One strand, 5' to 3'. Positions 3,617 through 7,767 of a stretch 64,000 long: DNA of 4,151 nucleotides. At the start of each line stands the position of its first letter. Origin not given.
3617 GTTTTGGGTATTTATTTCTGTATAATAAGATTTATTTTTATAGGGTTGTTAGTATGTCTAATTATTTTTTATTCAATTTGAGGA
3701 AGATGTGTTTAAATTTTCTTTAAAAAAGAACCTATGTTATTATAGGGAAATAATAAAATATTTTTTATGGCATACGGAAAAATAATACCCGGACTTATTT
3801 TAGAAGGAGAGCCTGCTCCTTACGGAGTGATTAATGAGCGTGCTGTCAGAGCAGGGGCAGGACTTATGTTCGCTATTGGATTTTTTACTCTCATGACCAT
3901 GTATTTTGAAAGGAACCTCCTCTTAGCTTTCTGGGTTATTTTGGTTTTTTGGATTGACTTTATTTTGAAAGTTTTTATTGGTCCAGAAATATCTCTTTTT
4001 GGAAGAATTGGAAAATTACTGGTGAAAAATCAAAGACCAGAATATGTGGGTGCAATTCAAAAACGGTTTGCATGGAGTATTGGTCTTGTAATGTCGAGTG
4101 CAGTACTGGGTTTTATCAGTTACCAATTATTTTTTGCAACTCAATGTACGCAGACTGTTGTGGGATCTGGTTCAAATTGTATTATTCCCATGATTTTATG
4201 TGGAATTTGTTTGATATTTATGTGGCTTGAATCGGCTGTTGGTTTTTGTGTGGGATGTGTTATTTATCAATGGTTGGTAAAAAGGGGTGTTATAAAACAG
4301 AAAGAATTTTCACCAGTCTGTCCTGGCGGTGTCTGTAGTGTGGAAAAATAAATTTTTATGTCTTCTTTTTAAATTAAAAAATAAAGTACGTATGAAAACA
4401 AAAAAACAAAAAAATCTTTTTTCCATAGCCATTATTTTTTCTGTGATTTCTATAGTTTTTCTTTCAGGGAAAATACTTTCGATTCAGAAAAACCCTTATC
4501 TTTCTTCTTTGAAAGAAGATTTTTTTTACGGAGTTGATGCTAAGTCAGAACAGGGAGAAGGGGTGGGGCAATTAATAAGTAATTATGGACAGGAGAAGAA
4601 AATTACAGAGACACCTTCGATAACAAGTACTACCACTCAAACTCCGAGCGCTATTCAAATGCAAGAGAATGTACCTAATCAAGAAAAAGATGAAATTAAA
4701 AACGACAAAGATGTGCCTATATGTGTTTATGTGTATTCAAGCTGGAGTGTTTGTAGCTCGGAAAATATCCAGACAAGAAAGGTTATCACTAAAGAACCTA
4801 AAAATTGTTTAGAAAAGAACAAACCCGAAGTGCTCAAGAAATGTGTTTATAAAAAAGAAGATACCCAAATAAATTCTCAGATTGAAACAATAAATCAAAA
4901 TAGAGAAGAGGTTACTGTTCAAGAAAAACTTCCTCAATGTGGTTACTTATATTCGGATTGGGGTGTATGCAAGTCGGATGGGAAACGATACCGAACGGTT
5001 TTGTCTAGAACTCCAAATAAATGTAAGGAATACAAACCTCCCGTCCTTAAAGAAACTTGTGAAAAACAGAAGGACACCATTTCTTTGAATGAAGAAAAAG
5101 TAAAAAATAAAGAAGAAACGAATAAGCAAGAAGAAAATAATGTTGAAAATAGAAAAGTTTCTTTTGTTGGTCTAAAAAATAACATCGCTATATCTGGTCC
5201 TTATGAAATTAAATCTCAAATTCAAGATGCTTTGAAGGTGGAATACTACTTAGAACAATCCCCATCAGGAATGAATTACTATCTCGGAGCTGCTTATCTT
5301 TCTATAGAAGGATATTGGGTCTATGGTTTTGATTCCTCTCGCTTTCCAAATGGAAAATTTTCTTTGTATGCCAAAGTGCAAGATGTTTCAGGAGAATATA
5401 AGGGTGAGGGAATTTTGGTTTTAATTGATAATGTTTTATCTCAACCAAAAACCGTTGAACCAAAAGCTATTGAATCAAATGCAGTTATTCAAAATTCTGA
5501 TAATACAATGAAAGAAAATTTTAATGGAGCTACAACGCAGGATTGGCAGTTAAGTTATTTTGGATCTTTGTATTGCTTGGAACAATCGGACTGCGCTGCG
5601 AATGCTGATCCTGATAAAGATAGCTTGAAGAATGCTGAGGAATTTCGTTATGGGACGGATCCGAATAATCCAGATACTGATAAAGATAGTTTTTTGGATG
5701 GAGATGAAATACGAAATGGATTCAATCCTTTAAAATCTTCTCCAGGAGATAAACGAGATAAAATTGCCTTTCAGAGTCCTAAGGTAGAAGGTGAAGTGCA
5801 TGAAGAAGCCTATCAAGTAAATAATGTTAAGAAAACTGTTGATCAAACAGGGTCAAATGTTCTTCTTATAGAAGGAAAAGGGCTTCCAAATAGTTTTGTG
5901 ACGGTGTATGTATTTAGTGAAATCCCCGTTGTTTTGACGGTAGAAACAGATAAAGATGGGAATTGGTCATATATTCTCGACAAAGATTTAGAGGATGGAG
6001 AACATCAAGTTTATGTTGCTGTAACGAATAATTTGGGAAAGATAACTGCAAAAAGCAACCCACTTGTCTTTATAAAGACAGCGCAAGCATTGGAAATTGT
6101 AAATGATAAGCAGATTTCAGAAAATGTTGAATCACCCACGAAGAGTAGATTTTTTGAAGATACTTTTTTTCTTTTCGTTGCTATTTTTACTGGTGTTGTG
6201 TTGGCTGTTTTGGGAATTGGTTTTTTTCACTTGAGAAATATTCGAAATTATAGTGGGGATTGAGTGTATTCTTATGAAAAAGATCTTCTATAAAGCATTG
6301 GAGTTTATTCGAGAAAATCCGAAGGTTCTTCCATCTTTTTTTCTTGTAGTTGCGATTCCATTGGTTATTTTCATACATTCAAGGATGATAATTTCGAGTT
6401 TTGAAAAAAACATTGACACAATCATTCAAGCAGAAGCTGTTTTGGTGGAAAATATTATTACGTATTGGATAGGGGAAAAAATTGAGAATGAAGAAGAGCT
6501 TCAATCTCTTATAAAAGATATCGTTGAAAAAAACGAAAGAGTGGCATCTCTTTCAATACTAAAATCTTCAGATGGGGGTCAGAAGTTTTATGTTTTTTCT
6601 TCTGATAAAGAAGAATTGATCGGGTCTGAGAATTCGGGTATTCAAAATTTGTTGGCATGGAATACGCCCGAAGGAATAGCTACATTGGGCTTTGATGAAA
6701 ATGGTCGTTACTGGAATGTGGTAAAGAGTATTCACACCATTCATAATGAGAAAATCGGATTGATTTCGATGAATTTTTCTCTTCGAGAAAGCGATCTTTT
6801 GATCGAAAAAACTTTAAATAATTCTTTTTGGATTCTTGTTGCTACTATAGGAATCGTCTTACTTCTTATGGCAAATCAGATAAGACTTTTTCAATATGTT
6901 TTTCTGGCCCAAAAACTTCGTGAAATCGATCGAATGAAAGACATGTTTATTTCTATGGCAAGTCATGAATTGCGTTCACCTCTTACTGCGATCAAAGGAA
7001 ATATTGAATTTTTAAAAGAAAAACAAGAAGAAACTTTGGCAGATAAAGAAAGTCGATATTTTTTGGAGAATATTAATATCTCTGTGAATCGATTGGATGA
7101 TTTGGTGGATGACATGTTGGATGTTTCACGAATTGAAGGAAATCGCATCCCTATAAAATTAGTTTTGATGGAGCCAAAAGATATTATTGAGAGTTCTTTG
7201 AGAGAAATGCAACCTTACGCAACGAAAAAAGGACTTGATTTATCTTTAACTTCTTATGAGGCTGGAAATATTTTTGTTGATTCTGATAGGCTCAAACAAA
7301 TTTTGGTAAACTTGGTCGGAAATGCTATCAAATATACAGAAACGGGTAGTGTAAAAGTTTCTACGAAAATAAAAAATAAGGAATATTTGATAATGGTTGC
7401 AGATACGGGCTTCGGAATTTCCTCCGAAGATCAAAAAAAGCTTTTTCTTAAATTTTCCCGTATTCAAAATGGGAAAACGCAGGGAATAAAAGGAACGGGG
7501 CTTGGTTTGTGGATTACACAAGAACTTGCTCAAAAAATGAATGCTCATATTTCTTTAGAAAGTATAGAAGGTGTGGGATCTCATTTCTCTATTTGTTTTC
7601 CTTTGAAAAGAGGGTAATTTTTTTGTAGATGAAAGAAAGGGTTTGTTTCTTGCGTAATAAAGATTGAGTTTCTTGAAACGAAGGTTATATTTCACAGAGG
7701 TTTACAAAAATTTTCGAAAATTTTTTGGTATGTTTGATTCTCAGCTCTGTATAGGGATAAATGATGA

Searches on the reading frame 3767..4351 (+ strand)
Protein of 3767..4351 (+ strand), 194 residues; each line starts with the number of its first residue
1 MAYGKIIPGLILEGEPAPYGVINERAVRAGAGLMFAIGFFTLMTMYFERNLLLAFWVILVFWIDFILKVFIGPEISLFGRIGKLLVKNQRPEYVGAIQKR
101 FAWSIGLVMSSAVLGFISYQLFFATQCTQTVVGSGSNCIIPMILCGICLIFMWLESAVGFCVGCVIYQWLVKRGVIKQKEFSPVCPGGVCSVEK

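Call 55: search_protein_families(library=pfam, proteins=[window:3767-4351:+], max_evalue=0.001)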
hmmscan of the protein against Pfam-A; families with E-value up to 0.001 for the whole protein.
window:3767-4351:+ (194 aa): 1 family
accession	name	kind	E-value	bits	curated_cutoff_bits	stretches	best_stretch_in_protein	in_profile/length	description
PF14340.12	DUF4395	-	2.3e-26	93.1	24.5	1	22-172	1-130/130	Domain of unknown function (DUF4395)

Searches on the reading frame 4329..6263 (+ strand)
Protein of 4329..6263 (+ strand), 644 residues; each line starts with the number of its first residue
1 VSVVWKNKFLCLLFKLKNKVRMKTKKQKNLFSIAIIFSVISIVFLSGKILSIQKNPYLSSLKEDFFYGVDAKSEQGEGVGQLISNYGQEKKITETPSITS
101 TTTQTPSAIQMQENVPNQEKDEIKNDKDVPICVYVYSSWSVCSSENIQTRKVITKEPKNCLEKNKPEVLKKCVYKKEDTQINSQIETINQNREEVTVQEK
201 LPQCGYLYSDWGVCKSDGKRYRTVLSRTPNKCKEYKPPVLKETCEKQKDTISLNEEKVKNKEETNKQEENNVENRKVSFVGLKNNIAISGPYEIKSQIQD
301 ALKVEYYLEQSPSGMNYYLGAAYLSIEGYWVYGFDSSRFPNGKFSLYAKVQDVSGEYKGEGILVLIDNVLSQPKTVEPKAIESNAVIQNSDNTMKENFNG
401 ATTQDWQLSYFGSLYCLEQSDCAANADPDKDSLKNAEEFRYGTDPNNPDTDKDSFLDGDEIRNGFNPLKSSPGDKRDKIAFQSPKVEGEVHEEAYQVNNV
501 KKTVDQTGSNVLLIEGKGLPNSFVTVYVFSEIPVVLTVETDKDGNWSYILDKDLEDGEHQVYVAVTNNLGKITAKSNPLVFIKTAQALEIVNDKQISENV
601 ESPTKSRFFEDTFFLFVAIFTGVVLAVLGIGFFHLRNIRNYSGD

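Call 55: search_protein_families(library=pfam, proteins=[window:4329-6263:+], max_evalue=0.001)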
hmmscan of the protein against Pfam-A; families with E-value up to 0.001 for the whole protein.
window:4329-6263:+ (644 aa): 1 family
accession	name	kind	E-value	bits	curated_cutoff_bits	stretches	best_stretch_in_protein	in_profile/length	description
PF19077.6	Big_13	-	3.2e-10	40.9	27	1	513-577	30-95/102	Bacterial Ig-like domain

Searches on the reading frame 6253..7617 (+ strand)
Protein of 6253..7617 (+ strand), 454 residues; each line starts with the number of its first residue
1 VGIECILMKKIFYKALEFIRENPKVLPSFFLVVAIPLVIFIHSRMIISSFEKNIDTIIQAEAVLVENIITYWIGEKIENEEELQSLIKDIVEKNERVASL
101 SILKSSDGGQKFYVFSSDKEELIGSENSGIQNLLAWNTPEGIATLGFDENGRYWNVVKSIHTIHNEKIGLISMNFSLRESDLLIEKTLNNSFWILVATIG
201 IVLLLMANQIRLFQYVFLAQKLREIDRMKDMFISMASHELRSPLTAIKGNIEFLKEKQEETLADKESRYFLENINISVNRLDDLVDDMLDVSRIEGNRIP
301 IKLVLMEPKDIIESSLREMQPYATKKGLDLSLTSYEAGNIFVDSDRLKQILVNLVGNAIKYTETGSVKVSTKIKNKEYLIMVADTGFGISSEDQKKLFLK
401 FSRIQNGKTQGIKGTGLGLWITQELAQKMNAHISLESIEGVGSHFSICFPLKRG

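Call 55: search_protein_families(library=pfam, proteins=[window:6253-7617:+], max_evalue=0.001)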
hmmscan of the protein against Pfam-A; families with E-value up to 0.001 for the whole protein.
window:6253-7617:+ (454 aa): 2 families
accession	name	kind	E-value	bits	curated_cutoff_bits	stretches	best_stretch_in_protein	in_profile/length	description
PF02518.31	HATPase_c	-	6.2e-25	88.2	26.4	1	343-452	2-110/111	Histidine kinase-, DNA gyrase B-, and HSP90-like ATPase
PF00512.31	HisKA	-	7.4e-19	68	26.9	1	229-296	2-65/66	His Kinase A (phospho-acceptor) domain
